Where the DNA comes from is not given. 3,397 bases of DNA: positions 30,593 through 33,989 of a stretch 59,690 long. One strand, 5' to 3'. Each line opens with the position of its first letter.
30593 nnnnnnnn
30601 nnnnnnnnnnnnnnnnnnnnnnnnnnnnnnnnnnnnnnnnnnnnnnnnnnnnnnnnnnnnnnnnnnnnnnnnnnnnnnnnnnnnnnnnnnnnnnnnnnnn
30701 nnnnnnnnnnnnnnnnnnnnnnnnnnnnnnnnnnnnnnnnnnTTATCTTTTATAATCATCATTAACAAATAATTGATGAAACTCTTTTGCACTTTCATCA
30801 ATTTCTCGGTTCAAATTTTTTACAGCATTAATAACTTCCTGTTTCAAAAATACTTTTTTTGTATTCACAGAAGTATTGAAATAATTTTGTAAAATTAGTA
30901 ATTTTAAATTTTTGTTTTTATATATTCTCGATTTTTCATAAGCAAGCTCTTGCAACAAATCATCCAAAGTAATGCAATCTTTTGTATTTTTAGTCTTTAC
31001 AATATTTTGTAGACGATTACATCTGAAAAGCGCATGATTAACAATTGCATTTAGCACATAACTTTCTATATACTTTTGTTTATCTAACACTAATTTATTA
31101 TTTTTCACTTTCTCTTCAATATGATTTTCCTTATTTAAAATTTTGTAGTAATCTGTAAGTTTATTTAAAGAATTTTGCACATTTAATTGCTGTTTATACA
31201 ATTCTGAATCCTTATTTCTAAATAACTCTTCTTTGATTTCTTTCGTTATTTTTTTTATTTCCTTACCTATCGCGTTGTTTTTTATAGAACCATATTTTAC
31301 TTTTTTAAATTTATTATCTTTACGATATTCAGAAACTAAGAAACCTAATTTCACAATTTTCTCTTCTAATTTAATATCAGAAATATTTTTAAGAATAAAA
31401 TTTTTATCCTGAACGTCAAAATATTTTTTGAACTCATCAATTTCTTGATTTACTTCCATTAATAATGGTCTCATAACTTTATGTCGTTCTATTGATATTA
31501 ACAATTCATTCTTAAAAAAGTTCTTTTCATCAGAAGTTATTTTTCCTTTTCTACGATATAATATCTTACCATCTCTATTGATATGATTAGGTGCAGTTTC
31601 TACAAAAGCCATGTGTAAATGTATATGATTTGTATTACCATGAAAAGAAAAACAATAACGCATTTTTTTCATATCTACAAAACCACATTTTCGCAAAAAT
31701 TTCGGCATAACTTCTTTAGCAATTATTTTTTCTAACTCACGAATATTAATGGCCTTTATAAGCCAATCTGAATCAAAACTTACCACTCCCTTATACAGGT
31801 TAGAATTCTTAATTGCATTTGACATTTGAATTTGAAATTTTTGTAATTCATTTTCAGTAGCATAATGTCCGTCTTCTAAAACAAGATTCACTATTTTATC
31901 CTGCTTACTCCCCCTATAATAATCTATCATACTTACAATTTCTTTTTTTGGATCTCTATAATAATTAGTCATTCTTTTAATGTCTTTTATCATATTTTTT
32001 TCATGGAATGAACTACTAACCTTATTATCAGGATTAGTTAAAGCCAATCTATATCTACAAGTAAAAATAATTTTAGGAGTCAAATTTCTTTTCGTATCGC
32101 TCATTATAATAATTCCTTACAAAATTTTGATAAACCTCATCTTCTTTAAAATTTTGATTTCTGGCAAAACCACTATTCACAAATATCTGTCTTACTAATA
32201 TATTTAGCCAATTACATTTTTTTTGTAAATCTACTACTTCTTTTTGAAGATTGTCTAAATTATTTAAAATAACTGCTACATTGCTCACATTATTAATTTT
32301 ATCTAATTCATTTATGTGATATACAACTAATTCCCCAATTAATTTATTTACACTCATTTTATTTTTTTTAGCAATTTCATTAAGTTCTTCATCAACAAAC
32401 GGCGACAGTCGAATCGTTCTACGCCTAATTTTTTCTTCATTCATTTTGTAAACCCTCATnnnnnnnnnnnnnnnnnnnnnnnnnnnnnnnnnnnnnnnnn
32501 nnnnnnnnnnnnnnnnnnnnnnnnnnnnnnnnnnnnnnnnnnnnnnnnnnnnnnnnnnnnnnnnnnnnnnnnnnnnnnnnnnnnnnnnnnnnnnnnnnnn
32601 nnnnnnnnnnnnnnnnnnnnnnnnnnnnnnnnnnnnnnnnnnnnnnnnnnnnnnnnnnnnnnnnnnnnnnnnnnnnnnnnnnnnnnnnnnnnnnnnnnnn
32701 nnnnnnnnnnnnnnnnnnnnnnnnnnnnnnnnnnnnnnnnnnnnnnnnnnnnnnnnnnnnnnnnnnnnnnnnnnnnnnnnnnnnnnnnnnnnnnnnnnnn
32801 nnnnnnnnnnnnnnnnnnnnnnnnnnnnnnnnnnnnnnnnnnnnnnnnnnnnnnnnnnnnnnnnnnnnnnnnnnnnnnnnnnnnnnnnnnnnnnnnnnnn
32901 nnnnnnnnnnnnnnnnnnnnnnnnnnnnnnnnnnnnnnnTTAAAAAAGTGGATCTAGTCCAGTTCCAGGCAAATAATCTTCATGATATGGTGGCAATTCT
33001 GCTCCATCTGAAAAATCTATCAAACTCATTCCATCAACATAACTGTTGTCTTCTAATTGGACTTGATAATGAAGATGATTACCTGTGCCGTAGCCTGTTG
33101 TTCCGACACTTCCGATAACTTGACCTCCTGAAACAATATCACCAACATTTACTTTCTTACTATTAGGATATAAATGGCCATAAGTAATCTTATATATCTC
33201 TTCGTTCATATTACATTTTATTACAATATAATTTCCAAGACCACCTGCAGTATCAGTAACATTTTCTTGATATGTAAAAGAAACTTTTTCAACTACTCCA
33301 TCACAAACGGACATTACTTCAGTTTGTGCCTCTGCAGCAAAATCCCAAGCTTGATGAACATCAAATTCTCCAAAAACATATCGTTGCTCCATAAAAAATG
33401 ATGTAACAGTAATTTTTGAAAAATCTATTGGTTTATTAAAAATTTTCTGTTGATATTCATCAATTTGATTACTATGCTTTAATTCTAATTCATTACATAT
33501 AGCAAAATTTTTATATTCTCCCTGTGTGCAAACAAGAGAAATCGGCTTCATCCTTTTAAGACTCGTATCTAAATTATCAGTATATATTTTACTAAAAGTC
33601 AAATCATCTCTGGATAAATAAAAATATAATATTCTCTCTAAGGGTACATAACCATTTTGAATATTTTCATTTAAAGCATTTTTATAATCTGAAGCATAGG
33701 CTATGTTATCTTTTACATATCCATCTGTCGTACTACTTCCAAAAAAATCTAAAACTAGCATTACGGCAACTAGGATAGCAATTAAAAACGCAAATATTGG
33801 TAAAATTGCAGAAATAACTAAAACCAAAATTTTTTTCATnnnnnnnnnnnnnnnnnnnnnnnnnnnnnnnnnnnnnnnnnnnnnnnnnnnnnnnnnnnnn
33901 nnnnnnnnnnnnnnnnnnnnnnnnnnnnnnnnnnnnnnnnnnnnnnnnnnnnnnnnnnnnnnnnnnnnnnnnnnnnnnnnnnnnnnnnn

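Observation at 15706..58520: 42.8-kb integrative conjugative element with base-pair-resolved serine-recombinase junctions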

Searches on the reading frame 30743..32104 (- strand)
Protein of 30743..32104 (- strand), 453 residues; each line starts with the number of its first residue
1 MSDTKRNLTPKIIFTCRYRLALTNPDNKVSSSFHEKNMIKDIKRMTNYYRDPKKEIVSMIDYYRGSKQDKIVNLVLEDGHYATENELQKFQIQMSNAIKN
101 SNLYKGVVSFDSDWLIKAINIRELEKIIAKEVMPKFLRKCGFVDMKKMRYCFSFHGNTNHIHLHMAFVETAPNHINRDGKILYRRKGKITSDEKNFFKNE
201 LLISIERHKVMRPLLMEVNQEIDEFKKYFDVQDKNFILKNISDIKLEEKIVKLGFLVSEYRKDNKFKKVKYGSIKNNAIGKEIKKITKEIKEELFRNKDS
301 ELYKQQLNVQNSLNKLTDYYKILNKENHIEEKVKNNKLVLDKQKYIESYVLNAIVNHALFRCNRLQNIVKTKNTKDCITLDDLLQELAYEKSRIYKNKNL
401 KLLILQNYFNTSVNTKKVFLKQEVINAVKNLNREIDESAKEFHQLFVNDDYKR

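Call 6: search_protein_families(library=pfam, proteins=[window:30743-32104:-])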
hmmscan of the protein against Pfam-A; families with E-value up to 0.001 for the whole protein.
window:30743-32104:- (453 aa): 2 families
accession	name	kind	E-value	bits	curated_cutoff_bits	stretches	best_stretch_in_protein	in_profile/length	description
PF18555.7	MobL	-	9.4e-07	28.6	28.5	1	80-335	70-318/383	MobL relaxases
PF03432.20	Relaxase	-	0.0003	21.5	24.6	1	93-174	33-107/132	MobA/VirD2-like, nuclease domain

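Call 36: search_dna_similar(query=window:30743-32104:-, collection=plasmids, mode=protein, max_rows=12)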
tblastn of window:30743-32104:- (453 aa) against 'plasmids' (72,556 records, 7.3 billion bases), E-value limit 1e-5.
No match.

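Call 37: search_protein_families(library=ncbifam, proteins=[window:30743-32104:-], max_evalue=0.01)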
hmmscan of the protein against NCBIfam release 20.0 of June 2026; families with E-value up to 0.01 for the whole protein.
window:30743-32104:- (453 aa): 1 family
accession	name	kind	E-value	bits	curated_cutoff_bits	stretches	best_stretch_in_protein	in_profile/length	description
NF041498.2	MobP2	subfamily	1.4e-11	44.7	200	1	34-320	38-307/335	MobP2 family relaxase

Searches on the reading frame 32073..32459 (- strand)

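Call 7: search_protein_families(library=pfam, proteins=[window:32073-32459:-])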
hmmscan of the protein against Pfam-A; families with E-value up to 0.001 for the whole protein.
window:32073-32459:- (128 aa): 0 families

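Call 37: search_protein_families(library=ncbifam, proteins=[window:32073-32459:-], max_evalue=0.01)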
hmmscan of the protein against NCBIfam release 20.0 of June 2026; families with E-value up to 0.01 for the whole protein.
window:32073-32459:- (128 aa): 1 family
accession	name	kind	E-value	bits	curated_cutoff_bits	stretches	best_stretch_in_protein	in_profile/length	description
NF043042.1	T4SS_Lem8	equivalog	0.0096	14.7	1000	1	32-125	351-440/524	Dot/Icm T4SS effector Lem8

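Call 44: search_protein_families(library=phrogs, proteins=[window:32073-32459:-], max_evalue=0.001)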
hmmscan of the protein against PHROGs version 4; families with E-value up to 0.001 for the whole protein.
window:32073-32459:- (128 aa): 1 family
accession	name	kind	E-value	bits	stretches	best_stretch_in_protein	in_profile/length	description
phrog_582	-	transcription regulation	8.5e-06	27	1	6-57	52-103/105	Arc-like repressor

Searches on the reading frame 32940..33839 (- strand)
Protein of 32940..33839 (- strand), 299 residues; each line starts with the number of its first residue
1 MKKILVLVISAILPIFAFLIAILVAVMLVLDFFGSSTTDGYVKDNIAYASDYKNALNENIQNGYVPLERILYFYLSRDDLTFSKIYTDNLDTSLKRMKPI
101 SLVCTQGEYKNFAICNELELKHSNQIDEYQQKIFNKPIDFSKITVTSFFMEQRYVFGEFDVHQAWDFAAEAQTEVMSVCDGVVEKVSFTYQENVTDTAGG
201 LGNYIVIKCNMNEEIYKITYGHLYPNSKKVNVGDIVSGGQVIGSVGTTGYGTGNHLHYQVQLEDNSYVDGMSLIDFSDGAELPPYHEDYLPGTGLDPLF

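Call 7: search_protein_families(library=pfam, proteins=[window:32940-33839:-])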
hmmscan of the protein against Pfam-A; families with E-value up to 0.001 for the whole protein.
window:32940-33839:- (299 aa): 1 family
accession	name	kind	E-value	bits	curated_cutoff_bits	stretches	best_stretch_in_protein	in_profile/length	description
PF01551.29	Peptidase_M23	-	1.9e-18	66.9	28.7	1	161-264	2-91/96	Peptidase family M23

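Call 46: search_protein_families(library=ncbifam, proteins=[window:32940-33839:-], max_evalue=0.01)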
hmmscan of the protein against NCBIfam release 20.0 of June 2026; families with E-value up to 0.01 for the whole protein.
window:32940-33839:- (299 aa): 7 families
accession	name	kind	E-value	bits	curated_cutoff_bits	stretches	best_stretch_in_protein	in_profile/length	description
NF053824.1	PdgNdpepShyC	equivalog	3.5e-15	55.8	700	1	116-260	249-380/429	peptidoglycan DD-endopeptidase ShyC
NF053825.1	PdgNdpepShyA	equivalog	3.2e-11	42.6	700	1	130-264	262-384/425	peptidoglycan DD-endopeptidase ShyA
NF052336.1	PdgHdaseHSB100310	equivalog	2.8e-10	40.1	500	1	157-271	52-153/316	peptidoglycan hydrolase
NF008652.0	PRK11649.1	equivalog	3.3e-10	39.2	341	1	141-263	290-400/439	murein DD-endopeptidase MepM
NF052530.1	Heli_ShapePgp3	exception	5.6e-10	38.8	300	1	129-275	136-265/270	peptidoglycan metallopeptidase Pgp3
NF052529.1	PG_M23_Pgp6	exception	4.3e-09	35.5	600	1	120-261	291-420/452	peptidoglycan metallopeptidase Pgp6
NF004799.0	PRK06148.1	subfamily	0.00023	19.2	1128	1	161-265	440-542/1015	hypothetical protein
